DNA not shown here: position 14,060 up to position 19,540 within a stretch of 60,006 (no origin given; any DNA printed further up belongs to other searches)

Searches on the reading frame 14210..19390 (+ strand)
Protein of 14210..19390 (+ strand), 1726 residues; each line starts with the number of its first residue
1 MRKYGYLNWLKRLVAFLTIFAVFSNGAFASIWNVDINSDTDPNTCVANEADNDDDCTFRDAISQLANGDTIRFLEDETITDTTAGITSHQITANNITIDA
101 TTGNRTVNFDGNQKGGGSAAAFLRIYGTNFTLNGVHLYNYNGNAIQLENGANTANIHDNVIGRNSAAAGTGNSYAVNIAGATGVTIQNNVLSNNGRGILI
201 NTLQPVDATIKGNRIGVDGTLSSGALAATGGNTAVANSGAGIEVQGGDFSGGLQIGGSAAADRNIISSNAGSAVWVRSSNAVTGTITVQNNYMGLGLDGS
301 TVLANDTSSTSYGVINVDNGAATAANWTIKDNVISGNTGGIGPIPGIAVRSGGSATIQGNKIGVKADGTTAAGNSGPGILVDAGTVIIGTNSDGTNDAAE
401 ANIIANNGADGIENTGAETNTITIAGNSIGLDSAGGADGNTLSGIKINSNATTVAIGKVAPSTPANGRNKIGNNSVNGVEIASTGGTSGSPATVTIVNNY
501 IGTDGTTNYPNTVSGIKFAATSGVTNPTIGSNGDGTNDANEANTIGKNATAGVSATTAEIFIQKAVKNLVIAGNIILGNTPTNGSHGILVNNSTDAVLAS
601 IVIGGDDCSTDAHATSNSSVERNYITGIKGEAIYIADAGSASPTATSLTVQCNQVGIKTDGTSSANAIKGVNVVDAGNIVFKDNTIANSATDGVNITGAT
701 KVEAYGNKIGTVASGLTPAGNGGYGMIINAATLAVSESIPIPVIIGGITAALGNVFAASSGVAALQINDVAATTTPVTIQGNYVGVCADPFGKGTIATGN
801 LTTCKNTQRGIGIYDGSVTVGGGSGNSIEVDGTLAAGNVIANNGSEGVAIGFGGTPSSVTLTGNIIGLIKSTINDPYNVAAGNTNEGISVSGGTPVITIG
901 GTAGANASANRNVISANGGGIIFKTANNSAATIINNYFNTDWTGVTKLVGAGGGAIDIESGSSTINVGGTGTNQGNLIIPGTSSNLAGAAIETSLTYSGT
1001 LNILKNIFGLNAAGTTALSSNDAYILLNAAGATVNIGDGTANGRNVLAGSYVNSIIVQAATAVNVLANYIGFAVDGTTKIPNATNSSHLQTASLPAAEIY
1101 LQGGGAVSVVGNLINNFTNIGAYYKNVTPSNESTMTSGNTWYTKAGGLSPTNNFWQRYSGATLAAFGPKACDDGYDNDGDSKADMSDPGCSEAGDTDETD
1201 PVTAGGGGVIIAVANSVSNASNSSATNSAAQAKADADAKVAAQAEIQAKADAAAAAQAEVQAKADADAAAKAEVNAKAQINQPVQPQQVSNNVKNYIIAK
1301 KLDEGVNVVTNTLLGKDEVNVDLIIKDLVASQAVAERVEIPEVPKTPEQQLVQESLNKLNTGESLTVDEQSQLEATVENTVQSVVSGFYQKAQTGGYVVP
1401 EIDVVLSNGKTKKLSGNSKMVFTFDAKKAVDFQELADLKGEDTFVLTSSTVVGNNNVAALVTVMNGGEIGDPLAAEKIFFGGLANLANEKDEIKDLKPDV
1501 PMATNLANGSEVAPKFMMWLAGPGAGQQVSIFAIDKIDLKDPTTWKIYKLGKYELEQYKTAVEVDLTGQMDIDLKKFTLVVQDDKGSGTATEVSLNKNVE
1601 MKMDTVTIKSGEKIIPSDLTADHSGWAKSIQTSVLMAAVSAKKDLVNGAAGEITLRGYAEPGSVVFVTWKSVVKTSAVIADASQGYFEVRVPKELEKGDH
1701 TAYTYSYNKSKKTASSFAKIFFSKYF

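Call 10: search_protein_families(library=pfam, proteins=[window:14210-19390:+], max_evalue=0.001)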
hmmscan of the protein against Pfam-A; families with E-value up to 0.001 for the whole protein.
window:14210-19390:+ (1726 aa): 1 family
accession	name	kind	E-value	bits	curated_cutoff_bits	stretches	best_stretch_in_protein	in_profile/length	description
PF13229.12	Beta_helix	-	6.6e-08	32.8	25.9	0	514-670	1-155/158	Right handed beta helix region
